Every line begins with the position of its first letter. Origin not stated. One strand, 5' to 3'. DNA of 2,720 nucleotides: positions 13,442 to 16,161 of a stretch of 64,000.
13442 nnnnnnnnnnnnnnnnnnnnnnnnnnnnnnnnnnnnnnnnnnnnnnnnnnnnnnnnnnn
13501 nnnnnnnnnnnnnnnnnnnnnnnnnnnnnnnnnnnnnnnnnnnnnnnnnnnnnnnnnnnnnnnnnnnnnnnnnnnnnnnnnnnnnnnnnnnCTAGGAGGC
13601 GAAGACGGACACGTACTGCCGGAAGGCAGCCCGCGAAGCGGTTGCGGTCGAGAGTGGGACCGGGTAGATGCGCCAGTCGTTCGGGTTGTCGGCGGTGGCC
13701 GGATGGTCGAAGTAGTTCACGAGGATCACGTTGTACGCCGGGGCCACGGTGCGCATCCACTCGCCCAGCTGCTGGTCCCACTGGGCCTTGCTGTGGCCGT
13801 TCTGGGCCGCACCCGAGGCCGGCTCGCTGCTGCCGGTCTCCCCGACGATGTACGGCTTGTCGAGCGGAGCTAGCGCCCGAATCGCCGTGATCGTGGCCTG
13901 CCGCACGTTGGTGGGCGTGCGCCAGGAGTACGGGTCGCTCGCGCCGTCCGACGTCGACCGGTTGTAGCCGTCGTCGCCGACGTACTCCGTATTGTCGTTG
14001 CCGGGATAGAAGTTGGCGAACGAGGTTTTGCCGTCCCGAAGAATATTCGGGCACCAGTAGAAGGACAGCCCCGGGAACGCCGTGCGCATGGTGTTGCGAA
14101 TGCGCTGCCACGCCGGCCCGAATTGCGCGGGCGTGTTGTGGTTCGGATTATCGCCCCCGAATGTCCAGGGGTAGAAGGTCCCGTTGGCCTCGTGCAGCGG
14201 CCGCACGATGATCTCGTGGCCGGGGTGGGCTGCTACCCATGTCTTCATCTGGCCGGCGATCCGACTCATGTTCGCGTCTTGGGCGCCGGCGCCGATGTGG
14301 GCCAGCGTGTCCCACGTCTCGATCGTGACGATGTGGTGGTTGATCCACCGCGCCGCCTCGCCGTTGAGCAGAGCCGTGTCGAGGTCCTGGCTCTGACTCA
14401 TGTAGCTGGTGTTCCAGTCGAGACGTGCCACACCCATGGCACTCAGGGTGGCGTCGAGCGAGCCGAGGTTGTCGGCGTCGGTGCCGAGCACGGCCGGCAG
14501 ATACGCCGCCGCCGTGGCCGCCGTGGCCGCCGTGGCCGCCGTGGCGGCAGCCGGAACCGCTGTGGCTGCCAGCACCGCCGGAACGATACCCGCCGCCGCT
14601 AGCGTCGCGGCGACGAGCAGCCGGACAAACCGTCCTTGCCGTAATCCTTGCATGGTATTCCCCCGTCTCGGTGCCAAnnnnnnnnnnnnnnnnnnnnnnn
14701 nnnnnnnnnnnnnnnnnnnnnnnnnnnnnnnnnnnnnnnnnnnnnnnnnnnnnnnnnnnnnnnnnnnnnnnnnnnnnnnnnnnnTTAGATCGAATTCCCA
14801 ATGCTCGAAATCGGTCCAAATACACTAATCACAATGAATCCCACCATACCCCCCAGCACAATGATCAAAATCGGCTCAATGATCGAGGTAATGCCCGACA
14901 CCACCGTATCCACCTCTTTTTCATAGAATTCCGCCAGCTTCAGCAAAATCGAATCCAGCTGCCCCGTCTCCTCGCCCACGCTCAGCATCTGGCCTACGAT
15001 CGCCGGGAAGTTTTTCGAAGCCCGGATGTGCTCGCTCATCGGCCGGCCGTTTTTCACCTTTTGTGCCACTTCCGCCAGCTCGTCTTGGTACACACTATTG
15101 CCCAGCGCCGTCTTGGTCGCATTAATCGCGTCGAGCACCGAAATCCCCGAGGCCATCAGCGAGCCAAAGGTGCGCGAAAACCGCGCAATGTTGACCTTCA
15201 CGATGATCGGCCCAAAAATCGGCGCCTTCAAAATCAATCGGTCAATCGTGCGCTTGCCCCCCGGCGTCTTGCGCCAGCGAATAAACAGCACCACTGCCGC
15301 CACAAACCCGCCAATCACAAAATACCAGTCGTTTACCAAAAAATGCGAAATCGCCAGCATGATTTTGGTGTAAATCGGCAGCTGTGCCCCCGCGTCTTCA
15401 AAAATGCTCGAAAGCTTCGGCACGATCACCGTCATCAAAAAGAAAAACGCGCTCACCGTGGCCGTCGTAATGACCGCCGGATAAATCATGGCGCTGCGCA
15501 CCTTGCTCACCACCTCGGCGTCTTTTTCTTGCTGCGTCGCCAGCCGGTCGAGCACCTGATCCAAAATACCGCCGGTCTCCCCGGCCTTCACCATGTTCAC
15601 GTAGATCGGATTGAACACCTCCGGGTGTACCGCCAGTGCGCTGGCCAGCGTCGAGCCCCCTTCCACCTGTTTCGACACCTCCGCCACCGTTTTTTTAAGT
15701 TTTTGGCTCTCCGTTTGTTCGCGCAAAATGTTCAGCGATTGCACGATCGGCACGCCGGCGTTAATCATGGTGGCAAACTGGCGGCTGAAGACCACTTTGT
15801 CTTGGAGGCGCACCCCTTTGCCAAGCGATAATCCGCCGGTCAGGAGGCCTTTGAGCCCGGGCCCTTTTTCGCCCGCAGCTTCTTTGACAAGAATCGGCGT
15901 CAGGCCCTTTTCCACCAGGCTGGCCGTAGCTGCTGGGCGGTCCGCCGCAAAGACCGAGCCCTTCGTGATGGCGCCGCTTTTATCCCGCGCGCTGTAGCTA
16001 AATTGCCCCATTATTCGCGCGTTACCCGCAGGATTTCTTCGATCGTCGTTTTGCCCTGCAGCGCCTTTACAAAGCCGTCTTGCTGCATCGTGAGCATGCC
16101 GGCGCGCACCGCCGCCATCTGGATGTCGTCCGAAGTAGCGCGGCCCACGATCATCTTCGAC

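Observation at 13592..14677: GC-rich GH26-like glycoside hydrolase embedded inside the pilus operon, probably acquired horizontally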

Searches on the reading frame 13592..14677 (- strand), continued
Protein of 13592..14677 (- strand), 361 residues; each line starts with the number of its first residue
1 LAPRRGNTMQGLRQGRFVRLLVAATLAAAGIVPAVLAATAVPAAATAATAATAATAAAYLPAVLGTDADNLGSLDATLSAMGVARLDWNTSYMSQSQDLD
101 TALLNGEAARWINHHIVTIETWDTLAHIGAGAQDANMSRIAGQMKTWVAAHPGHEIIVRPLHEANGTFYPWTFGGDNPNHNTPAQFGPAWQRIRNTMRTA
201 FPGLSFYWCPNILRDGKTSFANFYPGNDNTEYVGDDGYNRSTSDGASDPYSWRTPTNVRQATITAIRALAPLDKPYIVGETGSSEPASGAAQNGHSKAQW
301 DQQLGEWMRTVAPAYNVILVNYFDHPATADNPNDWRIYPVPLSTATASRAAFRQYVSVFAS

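Call 72: search_protein_families(library=ncbifam, proteins=[L177:193-1170:+, L177:1167-2387:+, L177:3437-3892:-, L178:61-516:+], max_evalue=0.01)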
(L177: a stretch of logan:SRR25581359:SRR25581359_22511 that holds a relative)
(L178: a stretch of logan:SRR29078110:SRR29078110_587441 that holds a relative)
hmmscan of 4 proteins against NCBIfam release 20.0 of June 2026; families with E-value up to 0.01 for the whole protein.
L177:193-1170:+ (325 aa): 3 families
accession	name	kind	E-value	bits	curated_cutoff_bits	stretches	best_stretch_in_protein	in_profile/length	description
NF046028.1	GluronsyltaseWelK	equivalog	3.3e-24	85.6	400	1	7-295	5-290/319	beta-1,4-glucuronosyltransferase WelK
NF041548.1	PssE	equivalog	1.9e-12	47.3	120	1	169-293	2-109/146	PssE/Cps14G family polysaccharide biosynthesis glycosyltransferase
NF041549.1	PssD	equivalog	1.5e-11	44.8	110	1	4-133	1-134/151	PssD/Cps14F family polysaccharide biosynthesis glycosyltransferase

L177:1167-2387:+ (406 aa): 2 families
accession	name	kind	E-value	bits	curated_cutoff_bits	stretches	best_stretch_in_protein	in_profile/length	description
TIGR03019.1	pepcterm_femAB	equivalog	5.9e-05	22.3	260.35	1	152-299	120-261/330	FemAB family XrtA/PEP-CTERM system-associated protein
NF047883.1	UAcmpLyAlTFemX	equivalog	0.0003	20.2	500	0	10-124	9-111/337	UDP-N-acetylmuramoylpentapeptide-lysine N(6)-alanyltransferase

L177:3437-3892:- (151 aa): 7 families
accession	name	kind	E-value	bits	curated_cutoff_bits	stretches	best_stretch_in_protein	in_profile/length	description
TIGR03018.1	pepcterm_TyrKin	hypoth_equivalog_domain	2.2e-17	63.1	230.65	1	3-126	81-205/207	XrtA-associated tyrosine autokinase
TIGR01007.1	eps_fam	subfamily_domain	5.2e-16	58.8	108.05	1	12-130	72-190/204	polysaccharide biosynthesis tyrosine autokinase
TIGR03029.1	EpsG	equivalog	4.7e-14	52.2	313.8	1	4-128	149-273/274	chain length determinant protein tyrosine kinase EpsG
TIGR01005.1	eps_transp_fam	subfamily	2.3e-12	46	411.7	1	5-128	593-716/754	exopolysaccharide transport protein family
NF007350.0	PRK09841.1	equivalog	4.2e-12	45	1248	1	10-127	583-700/726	tyrosine-protein kinase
NF008568.0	PRK11519.1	equivalog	8.5e-07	27.5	1068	1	6-100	574-668/720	tyrosine-protein kinase Wzc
TIGR01969.1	minD_arch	subfamily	0.00014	21.1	201.75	1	12-98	55-138/251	cell division ATPase MinD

L178:61-516:+ (151 aa): 0 families

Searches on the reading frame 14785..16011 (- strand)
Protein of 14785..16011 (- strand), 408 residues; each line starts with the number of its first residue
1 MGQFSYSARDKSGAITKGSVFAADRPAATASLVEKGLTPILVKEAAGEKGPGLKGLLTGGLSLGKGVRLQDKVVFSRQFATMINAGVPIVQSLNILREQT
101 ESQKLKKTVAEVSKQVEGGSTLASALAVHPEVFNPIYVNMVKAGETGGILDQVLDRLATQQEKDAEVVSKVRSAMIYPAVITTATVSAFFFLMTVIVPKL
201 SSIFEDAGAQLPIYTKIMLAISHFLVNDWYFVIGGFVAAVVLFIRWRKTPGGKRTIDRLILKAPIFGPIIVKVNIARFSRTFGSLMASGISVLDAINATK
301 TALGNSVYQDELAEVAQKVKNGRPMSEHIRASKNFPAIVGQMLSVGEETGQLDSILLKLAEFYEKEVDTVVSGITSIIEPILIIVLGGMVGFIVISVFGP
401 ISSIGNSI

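Call 3: search_protein_families(library=pfam, proteins=[window:14785-16011:-], max_evalue=0.01)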
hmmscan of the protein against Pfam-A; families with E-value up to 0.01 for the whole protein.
window:14785-16011:- (408 aa): 1 family
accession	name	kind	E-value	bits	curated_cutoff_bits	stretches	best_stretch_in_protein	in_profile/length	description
PF00482.28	T2SSF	-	4.7e-59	198.3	25.2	2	75-198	1-125/125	Type II secretion system (T2SS), protein F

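Call 13: list_cluster_members(proteins=[P0001, window:13592-14653:-, window:14785-16011:-, window:16011-18026:-, window:8414-9469:-, P0004, P0007])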
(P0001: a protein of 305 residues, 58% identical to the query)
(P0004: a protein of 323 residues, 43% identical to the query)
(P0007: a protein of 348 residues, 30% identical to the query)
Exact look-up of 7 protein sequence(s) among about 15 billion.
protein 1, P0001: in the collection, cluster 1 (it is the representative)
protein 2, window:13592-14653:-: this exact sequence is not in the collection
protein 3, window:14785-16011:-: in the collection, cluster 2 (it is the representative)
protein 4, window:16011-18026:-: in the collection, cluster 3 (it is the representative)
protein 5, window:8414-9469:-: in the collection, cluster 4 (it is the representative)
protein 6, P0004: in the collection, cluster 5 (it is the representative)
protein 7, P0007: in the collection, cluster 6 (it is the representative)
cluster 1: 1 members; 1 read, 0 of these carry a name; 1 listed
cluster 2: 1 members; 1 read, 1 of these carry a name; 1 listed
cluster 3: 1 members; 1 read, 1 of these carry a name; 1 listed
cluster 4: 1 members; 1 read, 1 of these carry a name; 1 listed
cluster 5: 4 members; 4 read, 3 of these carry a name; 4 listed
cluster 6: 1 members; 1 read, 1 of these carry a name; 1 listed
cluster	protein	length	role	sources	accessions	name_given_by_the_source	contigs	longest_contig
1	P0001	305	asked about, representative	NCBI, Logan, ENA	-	-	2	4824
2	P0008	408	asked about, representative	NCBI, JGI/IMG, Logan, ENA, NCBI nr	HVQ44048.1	MAG TPA: type II secretion system F family protein [Candidatus Saccharimonadia bacterium] | type II secretion system F family protein [Candidatus Saccharimonadia bacterium]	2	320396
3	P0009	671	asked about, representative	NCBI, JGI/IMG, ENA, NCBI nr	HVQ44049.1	MAG TPA: GspE/PulE family protein [Candidatus Saccharimonadia bacterium] | GspE/PulE family protein [Candidatus Saccharimonadia bacterium]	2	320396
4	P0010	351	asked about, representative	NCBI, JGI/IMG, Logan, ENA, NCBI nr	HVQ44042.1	MAG TPA: type IV pilus assembly protein PilM [Candidatus Saccharimonadia bacterium] | type IV pilus assembly protein PilM [Candidatus Saccharimonadia bacterium]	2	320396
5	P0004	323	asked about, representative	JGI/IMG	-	hypothetical protein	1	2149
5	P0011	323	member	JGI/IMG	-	Glycosyl hydrolase family 26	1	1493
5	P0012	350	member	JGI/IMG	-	hypothetical protein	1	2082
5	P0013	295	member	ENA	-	-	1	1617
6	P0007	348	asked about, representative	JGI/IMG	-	hypothetical protein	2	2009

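Call 18: find_homologous_proteins(query=window:14785-16011:-, max_evalue=1e-30)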
Query window:14785-16011:- (408 aa): 7968 proteins with E <= 1e-30 among 8000 candidates; the best 120 are listed.
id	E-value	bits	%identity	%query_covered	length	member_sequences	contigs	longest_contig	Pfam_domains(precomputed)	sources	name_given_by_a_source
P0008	5.1e-254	860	100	100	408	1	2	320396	PF00482.29,PF28597.1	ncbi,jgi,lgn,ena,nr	ncbi:MAG TPA: type II secretion system F family protein [Candidatus Saccharimonadia bacterium]|nr:ty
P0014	5.0e-225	765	88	100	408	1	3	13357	PF00482.29,PF28597.1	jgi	jgi:type IV pilus assembly protein PilC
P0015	9.0e-225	764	88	100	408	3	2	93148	PF00482.29,PF28597.1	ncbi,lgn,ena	-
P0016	1.3e-224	764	88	100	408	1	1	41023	PF00482.29,PF28597.1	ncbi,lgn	-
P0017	3.5e-224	762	88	100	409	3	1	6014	PF00482.29,PF28597.1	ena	-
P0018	6.8e-223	758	88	100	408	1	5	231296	PF00482.29,PF28597.1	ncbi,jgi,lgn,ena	-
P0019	3.0e-222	756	88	100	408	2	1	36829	PF00482.29,PF28597.1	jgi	jgi:type IV pilus assembly protein PilC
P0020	2.6e-221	753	88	100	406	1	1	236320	PF00482.29,PF28597.1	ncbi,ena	-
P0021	8.8e-221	751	86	100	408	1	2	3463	PF00482.29,PF28597.1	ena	-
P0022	1.1e-219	747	87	100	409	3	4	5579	PF00482.29,PF28597.1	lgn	-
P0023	1.5e-219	747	87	100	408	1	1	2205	PF00482.29,PF28597.1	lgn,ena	-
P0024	1.6e-219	747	87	100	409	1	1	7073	PF00482.29,PF28597.1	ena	-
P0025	1.2e-218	744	86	100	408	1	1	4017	PF00482.29,PF28597.1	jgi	jgi:type IV pilus assembly protein PilC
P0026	1.9e-218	743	86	100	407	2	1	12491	PF00482.29,PF28597.1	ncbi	-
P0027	1.1e-217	741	85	100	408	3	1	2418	PF00482.29,PF28597.1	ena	-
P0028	1.1e-217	741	85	100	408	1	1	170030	PF00482.29,PF28597.1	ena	-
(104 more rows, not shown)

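Call 20: find_encoding_contigs(protein=P0018, flank=6000, max_places=3)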
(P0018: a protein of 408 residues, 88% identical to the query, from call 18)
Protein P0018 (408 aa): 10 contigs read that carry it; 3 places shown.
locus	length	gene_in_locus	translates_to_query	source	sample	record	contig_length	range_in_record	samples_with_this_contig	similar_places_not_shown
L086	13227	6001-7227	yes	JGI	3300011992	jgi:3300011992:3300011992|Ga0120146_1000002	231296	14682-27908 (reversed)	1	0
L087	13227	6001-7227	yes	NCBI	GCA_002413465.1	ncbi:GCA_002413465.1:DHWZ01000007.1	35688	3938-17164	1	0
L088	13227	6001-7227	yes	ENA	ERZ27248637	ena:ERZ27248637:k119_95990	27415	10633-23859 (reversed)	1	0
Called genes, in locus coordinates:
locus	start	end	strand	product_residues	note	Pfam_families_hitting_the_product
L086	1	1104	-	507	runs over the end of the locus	PF12072:RNase_Y_N, PF00013:KH_1 (weak), PF08668:HDOD (faint), PF01966:HD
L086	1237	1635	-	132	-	PF00814:TsaD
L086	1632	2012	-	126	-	PF02367:TsaE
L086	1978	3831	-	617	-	PF00932:LTD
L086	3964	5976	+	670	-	PF05157:MshEN, PF00437:T2SSE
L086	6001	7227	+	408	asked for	PF28597:T2SSF_N, PF00482:T2SSF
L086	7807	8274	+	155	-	PF07963:N_methyl, PF08334:T2SSG (weak)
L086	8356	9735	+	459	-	PF13620:CarboxypepD_reg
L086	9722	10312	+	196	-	PF07963:N_methyl (weak)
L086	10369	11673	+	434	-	-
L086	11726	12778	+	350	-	PF11104:PilM_2, PF14450:FtsA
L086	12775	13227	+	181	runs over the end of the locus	PF05137:PilN (weak)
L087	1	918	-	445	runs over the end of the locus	PF12072:RNase_Y_N, PF00013:KH_1 (weak), PF08668:HDOD (faint), PF01966:HD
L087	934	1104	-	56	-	-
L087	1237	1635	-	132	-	PF00814:TsaD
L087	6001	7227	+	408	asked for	PF28597:T2SSF_N, PF00482:T2SSF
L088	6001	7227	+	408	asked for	PF28597:T2SSF_N, PF00482:T2SSF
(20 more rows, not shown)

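Call 21: find_encoding_contigs(protein=P0020, flank=6000, max_places=2)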
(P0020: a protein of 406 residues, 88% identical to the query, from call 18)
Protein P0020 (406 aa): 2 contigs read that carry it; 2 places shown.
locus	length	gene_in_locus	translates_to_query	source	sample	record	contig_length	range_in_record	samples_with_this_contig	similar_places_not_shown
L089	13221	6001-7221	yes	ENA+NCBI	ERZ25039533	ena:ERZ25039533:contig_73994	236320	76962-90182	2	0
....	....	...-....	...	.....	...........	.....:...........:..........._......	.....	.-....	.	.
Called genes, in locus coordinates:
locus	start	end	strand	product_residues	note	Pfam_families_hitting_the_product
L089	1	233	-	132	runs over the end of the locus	PF02367:TsaE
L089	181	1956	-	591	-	PF00932:LTD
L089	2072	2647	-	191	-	PF01797:Y1_Tnp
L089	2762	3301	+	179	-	PF13302:Acetyltransf_3, PF00583:Acetyltransf_1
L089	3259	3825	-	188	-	PF01797:Y1_Tnp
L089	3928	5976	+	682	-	PF05157:MshEN, PF00437:T2SSE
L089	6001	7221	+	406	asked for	PF28597:T2SSF_N, PF00482:T2SSF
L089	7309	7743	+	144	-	PF07963:N_methyl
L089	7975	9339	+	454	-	PF02369:Big_1 (faint), PF17802:SpaA (faint), PF13620:CarboxypepD_reg, PF17789:MG4 (faint)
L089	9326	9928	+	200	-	PF07963:N_methyl (weak)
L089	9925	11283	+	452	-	-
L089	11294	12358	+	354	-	PF25145:NfeD1b_N (weak), PF01343:Peptidase_S49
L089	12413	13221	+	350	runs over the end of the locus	PF11104:PilM_2, PF06723:MreB_Mbl (faint), PF01968:Hydantoinase_A (faint), PF14450:FtsA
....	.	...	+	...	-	?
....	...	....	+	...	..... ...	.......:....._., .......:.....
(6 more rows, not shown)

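Call 22: find_encoding_contigs(protein=P0015, flank=6000, max_places=2)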
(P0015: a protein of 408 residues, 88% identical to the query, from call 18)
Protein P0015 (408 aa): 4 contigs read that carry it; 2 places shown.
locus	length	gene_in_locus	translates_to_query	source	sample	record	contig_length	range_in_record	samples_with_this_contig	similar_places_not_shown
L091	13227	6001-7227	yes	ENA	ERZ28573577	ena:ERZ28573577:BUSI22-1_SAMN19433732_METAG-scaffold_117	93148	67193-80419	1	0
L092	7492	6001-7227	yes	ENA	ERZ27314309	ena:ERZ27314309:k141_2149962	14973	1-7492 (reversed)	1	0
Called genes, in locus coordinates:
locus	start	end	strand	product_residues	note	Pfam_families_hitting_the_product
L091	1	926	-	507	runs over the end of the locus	PF12072:RNase_Y_N, PF00013:KH_1 (weak), PF08668:HDOD (faint), PF01966:HD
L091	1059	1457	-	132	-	PF00814:TsaD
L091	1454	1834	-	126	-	PF02367:TsaE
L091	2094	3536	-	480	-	-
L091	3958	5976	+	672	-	PF05157:MshEN, PF00437:T2SSE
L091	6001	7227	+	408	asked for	PF28597:T2SSF_N, PF00482:T2SSF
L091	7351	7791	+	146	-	PF07963:N_methyl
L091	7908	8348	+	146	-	PF07963:N_methyl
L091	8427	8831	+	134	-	-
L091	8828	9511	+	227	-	PF07963:N_methyl (weak)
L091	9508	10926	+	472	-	-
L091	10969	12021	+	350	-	PF11104:PilM_2, PF14450:FtsA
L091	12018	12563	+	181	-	PF05137:PilN (weak)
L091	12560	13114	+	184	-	PF04350:PilO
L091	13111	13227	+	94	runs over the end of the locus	-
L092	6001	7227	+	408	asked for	PF28597:T2SSF_N, PF00482:T2SSF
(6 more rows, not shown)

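Call 23: find_encoding_contigs(protein=P0028, flank=6000, max_places=2)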
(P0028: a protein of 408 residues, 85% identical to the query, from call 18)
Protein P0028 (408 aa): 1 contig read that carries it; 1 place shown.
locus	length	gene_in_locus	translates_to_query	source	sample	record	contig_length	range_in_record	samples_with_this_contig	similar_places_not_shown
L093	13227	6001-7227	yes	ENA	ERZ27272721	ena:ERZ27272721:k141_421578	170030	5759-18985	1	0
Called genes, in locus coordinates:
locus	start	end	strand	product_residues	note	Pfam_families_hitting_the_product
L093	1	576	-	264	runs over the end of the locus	PF13277:YmdB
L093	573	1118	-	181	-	PF06821:Ser_hydrolase, PF12697:Abhydrolase_6 (weak)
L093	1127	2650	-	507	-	PF12072:RNase_Y_N, PF00013:KH_1 (weak), PF08668:HDOD (faint), PF01966:HD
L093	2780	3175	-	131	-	PF00814:TsaD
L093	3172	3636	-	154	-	PF02367:TsaE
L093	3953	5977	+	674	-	PF05157:MshEN, PF00437:T2SSE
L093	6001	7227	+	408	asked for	PF28597:T2SSF_N, PF00482:T2SSF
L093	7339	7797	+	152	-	PF07963:N_methyl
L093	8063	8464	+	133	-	-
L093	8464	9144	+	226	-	PF07963:N_methyl (weak)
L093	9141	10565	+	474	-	-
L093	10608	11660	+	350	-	PF11104:PilM_2, PF14450:FtsA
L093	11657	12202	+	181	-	-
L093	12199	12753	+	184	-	PF04350:PilO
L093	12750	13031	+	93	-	-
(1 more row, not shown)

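Call 34: find_related_loci(query=window:14785-16011:-, collection=metagenome_contigs, flank=4000)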
Query window:14785-16011:- (408 aa) in metagenome_contigs; peptide patterns used: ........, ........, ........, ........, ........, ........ (x = any residue, [..] = any of these).
599 stretches matched a pattern (row limit reached: there are more); 498 encode a relative of the query (tblastn E <= 1e-3); the best 80 are kept; 80 distinct loci.
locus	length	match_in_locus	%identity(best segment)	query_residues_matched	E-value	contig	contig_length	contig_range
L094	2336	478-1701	83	1-408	0e+0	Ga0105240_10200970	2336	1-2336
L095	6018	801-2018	82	1-408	0e+0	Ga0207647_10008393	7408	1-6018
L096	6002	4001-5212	85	1-408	0e+0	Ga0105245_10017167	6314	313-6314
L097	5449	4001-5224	76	1-408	0e+0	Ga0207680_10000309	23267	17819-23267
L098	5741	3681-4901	72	1-408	0e+0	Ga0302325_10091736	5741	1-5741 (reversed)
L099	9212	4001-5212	74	1-408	0e+0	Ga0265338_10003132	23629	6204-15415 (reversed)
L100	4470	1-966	77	87-408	1e-170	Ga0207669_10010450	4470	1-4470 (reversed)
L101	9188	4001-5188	42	4-404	1e-101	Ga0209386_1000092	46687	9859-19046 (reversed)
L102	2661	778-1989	41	1-404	1e-104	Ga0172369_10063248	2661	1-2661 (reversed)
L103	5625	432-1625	42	1-404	4e-101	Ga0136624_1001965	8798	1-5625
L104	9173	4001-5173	41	4-401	5e-101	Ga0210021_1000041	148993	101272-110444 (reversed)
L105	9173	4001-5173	41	4-401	5e-101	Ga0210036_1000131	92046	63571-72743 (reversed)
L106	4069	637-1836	41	1-408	2e-101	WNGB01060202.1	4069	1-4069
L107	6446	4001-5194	42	1-408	1e-100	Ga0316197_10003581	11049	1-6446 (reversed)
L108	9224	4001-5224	43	1-408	1e-100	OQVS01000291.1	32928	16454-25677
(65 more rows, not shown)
